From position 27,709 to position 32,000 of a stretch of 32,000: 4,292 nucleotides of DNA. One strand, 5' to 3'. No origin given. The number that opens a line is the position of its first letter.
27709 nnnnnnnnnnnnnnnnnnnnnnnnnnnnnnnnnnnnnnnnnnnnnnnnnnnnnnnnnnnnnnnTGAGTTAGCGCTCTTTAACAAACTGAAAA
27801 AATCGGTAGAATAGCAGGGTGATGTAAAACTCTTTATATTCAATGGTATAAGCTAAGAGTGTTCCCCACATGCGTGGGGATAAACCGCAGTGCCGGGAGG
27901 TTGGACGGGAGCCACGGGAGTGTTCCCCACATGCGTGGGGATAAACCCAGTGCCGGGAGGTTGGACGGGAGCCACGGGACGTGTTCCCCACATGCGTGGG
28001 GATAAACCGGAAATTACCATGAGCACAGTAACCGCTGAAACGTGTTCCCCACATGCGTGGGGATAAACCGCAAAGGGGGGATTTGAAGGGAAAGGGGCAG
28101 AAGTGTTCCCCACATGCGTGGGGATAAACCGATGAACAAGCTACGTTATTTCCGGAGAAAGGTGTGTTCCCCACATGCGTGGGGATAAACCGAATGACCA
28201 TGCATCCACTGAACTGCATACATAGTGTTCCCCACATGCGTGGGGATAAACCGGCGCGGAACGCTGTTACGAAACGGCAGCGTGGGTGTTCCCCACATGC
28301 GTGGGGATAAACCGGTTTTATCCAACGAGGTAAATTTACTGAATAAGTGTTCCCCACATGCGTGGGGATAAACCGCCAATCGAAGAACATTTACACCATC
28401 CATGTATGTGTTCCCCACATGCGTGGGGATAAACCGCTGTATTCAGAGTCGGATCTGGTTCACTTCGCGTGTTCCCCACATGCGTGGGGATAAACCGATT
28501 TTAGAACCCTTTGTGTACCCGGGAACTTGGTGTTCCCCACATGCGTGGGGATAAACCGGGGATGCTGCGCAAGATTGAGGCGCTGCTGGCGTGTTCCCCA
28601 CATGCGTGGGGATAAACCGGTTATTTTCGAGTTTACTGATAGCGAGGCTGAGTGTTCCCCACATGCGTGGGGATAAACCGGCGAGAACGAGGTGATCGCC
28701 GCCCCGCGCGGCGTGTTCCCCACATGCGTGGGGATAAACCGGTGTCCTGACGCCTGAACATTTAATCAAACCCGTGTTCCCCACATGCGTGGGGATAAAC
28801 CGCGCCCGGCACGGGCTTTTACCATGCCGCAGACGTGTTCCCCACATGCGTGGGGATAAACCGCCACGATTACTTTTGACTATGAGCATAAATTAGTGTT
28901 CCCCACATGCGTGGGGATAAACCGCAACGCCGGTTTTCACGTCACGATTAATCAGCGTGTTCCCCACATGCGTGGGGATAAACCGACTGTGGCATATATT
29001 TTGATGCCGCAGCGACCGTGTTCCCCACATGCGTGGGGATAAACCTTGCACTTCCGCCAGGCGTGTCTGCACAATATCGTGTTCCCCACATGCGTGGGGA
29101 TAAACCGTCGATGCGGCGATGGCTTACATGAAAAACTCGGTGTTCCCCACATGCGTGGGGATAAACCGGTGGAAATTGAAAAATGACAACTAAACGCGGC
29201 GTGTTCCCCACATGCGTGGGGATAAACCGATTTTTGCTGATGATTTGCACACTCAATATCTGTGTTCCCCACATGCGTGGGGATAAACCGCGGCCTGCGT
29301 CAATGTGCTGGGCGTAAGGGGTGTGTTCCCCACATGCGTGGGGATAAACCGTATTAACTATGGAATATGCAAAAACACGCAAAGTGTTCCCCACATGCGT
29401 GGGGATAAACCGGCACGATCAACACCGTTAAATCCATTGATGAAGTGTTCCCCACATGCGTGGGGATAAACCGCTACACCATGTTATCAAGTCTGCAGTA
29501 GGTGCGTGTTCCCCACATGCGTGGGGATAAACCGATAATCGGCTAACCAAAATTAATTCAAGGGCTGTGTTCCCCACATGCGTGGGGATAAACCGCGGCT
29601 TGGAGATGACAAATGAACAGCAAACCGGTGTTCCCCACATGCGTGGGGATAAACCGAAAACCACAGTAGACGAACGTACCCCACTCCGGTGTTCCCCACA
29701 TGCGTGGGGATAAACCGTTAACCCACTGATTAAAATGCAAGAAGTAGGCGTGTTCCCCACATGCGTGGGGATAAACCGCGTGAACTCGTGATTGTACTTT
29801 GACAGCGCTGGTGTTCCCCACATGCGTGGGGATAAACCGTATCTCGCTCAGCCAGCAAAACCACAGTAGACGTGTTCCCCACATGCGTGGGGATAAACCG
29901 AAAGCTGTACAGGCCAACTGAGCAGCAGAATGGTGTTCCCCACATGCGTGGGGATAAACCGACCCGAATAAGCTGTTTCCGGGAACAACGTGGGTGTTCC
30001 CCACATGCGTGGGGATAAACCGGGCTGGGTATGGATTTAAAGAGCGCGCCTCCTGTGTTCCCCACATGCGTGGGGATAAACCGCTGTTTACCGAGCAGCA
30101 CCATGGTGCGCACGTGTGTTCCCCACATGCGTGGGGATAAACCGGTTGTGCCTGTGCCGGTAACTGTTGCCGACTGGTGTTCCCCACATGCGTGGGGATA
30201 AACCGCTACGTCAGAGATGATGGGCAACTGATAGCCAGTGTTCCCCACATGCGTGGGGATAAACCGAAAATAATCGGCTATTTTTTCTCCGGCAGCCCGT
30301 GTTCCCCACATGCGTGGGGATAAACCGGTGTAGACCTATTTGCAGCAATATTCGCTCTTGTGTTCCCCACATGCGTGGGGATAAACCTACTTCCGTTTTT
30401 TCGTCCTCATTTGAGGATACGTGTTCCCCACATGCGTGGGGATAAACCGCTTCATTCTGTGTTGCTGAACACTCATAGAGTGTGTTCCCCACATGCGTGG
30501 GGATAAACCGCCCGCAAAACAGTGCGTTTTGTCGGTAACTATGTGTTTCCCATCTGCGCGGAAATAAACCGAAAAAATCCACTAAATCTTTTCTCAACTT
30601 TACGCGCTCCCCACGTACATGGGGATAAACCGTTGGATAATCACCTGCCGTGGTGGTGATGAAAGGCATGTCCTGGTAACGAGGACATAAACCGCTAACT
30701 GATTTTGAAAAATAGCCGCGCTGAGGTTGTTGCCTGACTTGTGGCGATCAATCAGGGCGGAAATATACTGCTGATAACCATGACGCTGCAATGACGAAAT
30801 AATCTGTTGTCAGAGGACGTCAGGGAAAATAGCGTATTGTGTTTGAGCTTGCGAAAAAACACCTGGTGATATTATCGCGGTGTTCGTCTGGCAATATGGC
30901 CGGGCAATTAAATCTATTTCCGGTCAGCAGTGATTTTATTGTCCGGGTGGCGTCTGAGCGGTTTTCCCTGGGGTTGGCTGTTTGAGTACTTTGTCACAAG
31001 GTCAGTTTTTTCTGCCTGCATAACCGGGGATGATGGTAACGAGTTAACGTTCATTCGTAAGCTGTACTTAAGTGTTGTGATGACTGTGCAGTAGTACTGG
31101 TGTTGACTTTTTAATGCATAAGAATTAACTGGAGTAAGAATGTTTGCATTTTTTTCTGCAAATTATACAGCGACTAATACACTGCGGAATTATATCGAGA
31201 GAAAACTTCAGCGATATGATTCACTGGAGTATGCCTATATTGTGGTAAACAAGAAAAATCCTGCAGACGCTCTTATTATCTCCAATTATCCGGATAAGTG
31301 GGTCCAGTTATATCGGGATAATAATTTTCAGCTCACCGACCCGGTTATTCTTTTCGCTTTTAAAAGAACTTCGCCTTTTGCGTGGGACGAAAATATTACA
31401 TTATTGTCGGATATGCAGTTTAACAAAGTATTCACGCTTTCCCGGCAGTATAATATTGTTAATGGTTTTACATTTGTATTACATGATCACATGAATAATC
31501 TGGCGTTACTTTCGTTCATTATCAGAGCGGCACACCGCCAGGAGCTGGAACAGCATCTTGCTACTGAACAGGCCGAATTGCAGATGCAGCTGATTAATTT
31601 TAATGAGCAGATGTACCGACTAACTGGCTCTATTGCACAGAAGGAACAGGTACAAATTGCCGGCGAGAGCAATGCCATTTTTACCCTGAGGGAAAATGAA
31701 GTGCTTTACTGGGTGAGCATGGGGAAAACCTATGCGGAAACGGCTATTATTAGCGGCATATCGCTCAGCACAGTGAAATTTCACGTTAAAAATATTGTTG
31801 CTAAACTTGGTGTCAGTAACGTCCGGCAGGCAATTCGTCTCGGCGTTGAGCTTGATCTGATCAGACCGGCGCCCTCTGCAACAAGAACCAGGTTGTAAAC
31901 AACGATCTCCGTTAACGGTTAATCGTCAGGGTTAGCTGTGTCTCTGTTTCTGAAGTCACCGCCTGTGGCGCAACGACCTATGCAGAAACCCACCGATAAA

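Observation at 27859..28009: The two leader-proximal spacers are the same protospacer acquired twice, shifted by 1 nt, with a matching change in the repeat-terminal base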

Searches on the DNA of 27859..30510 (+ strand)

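Call 15: search_dna_similar(query=window:27859-30510:+, collection=phages, mode=distant, max_evalue=1, max_rows=60)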
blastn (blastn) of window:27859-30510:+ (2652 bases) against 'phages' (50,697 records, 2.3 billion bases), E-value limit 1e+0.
In 2 record(s) the limit of 40 matching pieces per record was reached: places in those records are undercounted.
Records with a match: 11; places in all: 17; records where one place covers at least 80% of the query: 0.
Best place of each record, by identity: 95-99% 2; 90-95% 5; 60-80% 4.
By first word of the organism name: Erwinia 3; Salmonella 2; Aeromonas 2; Klebsiella 1; Escherichia 1; Citrobacter 1; Streptococcus 1.
By host as written in the record: Erwinia amylovora 2; Aeromonas sp. 2; Salmonella enterica subsp. enterica serovar Enteritidis ST11 1; Klebsiella pneumoniae KP13 1; Escherichia coli O157:H7 ATCC 43895 1; Salmonella enterica subsp. enterica serovar Kentucky 1; Citrobacter rodentium DBS100 1; Streptococcus equi 4047 1; and 1 more.
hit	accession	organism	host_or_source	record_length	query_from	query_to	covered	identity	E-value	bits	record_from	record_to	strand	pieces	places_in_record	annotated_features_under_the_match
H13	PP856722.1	Salmonella phage vB_SEnST11_KE23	Salmonella enterica subsp. enterica ...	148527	123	2652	49%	74.9%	9e-7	810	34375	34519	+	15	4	hypothetical protein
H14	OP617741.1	Klebsiella phage KP13-16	Klebsiella pneumoniae KP13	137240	1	2410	46%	79.4%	3e-6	1020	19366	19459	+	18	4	none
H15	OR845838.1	Escherichia phage ECO95 1-6-1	Escherichia coli O157:H7 ATCC 43895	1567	183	2104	28%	68.3%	1e-5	239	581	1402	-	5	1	record has no annotation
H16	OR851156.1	Salmonella phage S.Kent 1-2-1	Salmonella enterica subsp. enterica ...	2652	1708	1798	3%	70.5%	2e-1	45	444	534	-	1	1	record has no annotation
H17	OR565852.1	Citrobacter phage phiNP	Citrobacter rodentium DBS100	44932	2220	2257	1%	90.2%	5e-3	51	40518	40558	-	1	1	exonuclease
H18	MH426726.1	Erwinia phage Pavtok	Erwinia amylovora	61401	2531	2558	1%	96.4%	7e-2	47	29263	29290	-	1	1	lytic transglycosylase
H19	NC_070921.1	Erwinia phage Pavtok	Erwinia amylovora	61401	2531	2558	1%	96.4%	7e-2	47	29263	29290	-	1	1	DarB-like antirestriction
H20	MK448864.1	Streptococcus phage Javan180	Streptococcus equi 4047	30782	2401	2428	1%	92.9%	8e-1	43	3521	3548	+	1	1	pleiotropic regulator of exopolysaccharide synthesis, competence and ...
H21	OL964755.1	Aeromonas phage pAEv1818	Aeromonas sp.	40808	2531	2558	1%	92.9%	8e-1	43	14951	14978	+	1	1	exodeoxyribonuclease 8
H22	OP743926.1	Erwinia phage Stean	Erwinia amylovora 1/79Sm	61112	2531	2558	1%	92.9%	8e-1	43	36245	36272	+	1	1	transglycosylase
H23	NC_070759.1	Aeromonas phage pAEv1818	Aeromonas sp.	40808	2531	2558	1%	92.9%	8e-1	43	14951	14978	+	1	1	exodeoxyribonuclease 8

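Call 16: search_dna_similar(query=window:27859-30510:+, collection=plasmids, mode=distant, max_evalue=1, max_rows=60)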
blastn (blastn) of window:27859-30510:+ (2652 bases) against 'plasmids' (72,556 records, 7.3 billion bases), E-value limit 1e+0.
In 10 record(s) the limit of 40 matching pieces per record was reached: places in those records are undercounted.
Records with a match: 99; places in all: 340; records where one place covers at least 80% of the query: 1.
Best place of each record, by identity: >=99% 31; 95-99% 10; 90-95% 11; 80-90% 1; 60-80% 46.
By first word of the organism name: Serratia 22; Escherichia 13; Thermus 11; Acetobacter 10; Salmonella 10; Klebsiella 6; Roseomonas 5; Deinococcus 2; Acidiphilium 2; Proteus 2; and 14 more.
By predicted mobility (MOB-suite, as given by PLSDB): non-mobilizable 38; mobilizable 34; conjugative 27.
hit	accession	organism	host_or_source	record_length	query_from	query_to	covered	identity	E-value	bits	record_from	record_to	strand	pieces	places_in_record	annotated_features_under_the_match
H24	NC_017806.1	Deinococcus gobiensis I-0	-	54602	1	2652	100%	64.6%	2e-66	263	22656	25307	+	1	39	none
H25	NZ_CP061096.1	Roseomonas marmotae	Marmota himalayana,pure culture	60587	1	2347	68%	66.1%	9e-19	320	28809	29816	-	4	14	none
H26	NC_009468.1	Acidiphilium cryptum JF-5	-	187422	1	2469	68%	66.0%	5e-16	345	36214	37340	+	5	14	none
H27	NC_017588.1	Thermus thermophilus JL-18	-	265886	5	2470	69%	64.9%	4e-17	269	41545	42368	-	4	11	none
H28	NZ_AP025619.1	Thermus thermophilus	-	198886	310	2103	65%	65.5%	2e-7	346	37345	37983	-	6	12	none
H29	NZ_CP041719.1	Acidiphilium multivorum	Cell culture,activated sludge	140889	1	2286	62%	67.9%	9e-19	469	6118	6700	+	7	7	none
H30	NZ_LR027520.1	Thermus thermophilus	-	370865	304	2652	54%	69.0%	4e-10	460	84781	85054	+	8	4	none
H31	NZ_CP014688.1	Acetobacter persici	water kefir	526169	62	2470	52%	68.7%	1e-5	466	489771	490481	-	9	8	none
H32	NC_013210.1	Acetobacter pasteurianus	-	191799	304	2286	53%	67.1%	3e-6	373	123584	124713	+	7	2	none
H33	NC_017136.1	Acetobacter pasteurianus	-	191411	304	2286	53%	67.1%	3e-6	373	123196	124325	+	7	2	none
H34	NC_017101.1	Acetobacter pasteurianus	-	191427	304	2286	53%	67.1%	3e-6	373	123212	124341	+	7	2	none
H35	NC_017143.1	Acetobacter pasteurianus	-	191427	304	2286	53%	67.1%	3e-6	373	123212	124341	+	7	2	none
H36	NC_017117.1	Acetobacter pasteurianus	-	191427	304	2286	53%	67.1%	3e-6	373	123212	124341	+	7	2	none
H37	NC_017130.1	Acetobacter pasteurianus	-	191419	304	2286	53%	67.1%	3e-6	373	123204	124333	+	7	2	none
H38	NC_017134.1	Acetobacter pasteurianus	-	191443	304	2286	53%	67.1%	3e-6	373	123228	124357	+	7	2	none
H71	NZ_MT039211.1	Serratia proteamaculans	-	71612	1859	1892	1%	100.0%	3e-6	63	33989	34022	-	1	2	DotA/TraY family protein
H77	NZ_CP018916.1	Serratia marcescens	Homo sapiens,University of Michigan ...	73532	1249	1281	1%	100.0%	1e-5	61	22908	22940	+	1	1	traW: conjugal transfer protein TraW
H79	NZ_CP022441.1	Klebsiella sp. LY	-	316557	2347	2379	1%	100.0%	1e-5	61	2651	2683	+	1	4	phage/plasmid replication protein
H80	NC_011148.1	Salmonella enterica subsp. enterica serovar Agona str. SL483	-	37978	1005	1037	1%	100.0%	1e-5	61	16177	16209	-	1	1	type IV secretion system protein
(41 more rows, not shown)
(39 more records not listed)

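Call 17: get_annotated_region(hit=H18, flank=60)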
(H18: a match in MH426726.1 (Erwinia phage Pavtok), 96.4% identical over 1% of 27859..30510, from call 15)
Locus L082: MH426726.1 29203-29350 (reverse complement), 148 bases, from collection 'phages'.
description: Erwinia phage Pavtok, complete genome.
organism: Erwinia phage Pavtok (NCBI taxid 2267655)
taxonomy: Viruses; Duplodnaviria; Heunggongvirae; Uroviricota; Caudoviricetes; Pavtokvirus; Pavtokvirus pavtok
host: Erwinia amylovora; source: -; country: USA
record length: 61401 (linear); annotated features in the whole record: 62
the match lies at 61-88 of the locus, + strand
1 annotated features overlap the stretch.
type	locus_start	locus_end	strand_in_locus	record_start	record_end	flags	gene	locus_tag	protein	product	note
CDS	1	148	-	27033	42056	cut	-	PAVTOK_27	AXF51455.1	lytic transglycosylase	gp27; methylase, helicase, lytic transglycosylase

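Call 18: get_annotated_region(hit=H71, flank=60)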
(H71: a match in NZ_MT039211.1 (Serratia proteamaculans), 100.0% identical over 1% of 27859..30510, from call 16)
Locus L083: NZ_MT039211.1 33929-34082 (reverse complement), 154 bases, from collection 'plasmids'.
description: Serratia proteamaculans strain AGR_LC plasmid unnamed2, complete sequence
organism: Serratia proteamaculans (NCBI taxid 28151)
taxonomy: Bacteria; Pseudomonadota; Gammaproteobacteria; Enterobacterales; Yersiniaceae; Serratia; Serratia proteamaculans
host: -; source: -; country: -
typing (MOB-suite, as given by PLSDB): mobilizable; replicon IncFII; relaxase MOBP
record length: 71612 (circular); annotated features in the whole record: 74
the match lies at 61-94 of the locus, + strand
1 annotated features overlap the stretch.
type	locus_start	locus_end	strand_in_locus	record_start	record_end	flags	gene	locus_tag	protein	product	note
CDS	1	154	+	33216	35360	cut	-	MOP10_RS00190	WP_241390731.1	DotA/TraY family protein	-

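Call 19: get_annotated_region(hit=H77, flank=60)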
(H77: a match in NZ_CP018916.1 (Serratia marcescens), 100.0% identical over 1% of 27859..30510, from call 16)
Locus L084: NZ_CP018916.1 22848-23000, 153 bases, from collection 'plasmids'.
description: Serratia marcescens strain UMH1 plasmid unnamed1, complete sequence
organism: Serratia marcescens (NCBI taxid 615)
taxonomy: Bacteria; Pseudomonadota; Gammaproteobacteria; Enterobacterales; Yersiniaceae; Serratia; Serratia marcescens
host: -; source: Homo sapiens,University of Michigan Health System; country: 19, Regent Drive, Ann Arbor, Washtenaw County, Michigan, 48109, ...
typing (MOB-suite, as given by PLSDB): mobilizable; replicon rep_cluster_998; relaxase MOBP
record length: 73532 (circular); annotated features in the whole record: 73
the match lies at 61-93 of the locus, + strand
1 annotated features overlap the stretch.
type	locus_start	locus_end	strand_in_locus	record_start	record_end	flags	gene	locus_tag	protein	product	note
CDS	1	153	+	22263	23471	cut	traW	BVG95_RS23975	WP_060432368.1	conjugal transfer protein TraW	-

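Call 20: get_annotated_region(hit=H79, flank=60)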
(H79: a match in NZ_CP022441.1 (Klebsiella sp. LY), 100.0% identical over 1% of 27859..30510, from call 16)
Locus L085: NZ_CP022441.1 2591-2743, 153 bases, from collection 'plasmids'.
description: Klebsiella sp. LY plasmid unnamed3, complete sequence
organism: Klebsiella sp. LY (NCBI taxid 2015795)
taxonomy: Bacteria; Pseudomonadota; Gammaproteobacteria; Enterobacterales; Enterobacteriaceae; Klebsiella; Klebsiella sp. LY
host: -; source: -; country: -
typing (MOB-suite, as given by PLSDB): conjugative; replicon IncU,rep_cluster_1254; relaxase MOBH; mating-pair formation MPF_F
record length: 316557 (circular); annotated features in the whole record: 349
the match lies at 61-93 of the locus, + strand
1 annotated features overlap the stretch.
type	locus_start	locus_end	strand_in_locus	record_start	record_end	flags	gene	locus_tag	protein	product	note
CDS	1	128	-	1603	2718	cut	-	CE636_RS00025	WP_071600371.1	phage/plasmid replication protein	GO:0006260 - DNA replication [Evidence IEA]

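Call 21: get_annotated_region(hit=H80, flank=60)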
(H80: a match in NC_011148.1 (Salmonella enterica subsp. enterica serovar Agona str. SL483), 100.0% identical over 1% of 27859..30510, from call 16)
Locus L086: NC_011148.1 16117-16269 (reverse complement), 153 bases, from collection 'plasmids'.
description: Salmonella enterica subsp. enterica serovar Agona str. SL483 plasmid unnamed, complete sequence
organism: Salmonella enterica subsp. enterica serovar Agona str. SL483 (NCBI taxid 454166)
taxonomy: Bacteria; Pseudomonadota; Gammaproteobacteria; Enterobacterales; Enterobacteriaceae; Salmonella; Salmonella enterica; Salmonella enterica subsp. enterica serovar Agona str. SL483
host: -; source: -; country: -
typing (MOB-suite, as given by PLSDB): conjugative; replicon rep_cluster_827; relaxase MOBP; mating-pair formation MPF_T
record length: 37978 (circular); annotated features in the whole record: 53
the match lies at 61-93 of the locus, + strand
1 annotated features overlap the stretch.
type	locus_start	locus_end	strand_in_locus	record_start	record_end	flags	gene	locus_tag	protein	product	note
CDS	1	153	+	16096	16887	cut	-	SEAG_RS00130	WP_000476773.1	type IV secretion system protein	-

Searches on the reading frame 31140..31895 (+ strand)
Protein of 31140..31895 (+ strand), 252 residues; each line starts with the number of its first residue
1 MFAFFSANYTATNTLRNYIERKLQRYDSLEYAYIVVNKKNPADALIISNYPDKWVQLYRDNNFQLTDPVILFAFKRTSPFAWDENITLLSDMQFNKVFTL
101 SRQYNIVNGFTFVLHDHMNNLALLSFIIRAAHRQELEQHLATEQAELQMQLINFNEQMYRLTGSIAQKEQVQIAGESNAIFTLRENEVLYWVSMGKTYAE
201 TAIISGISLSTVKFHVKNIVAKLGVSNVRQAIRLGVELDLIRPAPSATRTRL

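Call 33: find_encoding_contigs(protein=window:31140-31895:+, flank=10000, max_places=10)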
Protein window:31140-31895:+ (252 aa): 6 contigs read that carry it; 1 place shown.
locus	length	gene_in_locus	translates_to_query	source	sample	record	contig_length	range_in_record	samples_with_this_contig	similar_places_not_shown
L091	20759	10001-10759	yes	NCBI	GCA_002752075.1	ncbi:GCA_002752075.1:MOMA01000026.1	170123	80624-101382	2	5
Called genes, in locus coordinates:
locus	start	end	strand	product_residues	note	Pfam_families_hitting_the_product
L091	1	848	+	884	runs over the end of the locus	PF18019:Cas3_HD, PF00270:DEAD, PF04851:ResIII, PF22590:Cas3-like_C_2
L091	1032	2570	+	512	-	PF09481:CRISPR_Cse1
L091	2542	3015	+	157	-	PF09485:CRISPR_Cse2 (weak)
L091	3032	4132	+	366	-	PF09344:Cas_CT1975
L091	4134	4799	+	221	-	PF09704:Cas_Cas5d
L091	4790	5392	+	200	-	PF08798:CRISPR_assoc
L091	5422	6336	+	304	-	PF01867:Cas_Cas1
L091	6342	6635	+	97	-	PF09707:Cas_Cas2CT1978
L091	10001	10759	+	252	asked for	PF03472:Autoind_bind, PF00196:GerE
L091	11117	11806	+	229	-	PF00565:SNase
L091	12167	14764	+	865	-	PF11791:Aconitase_B_N, PF06434:Aconitase_2_N, PF00330:Aconitase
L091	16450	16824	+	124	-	PF06062:UPF0231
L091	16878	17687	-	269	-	PF02675:AdoMet_dc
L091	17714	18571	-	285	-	PF17284:Spermine_synt_N, PF01564:Spermine_synth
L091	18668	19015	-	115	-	PF09691:T2SS_PulS_OutS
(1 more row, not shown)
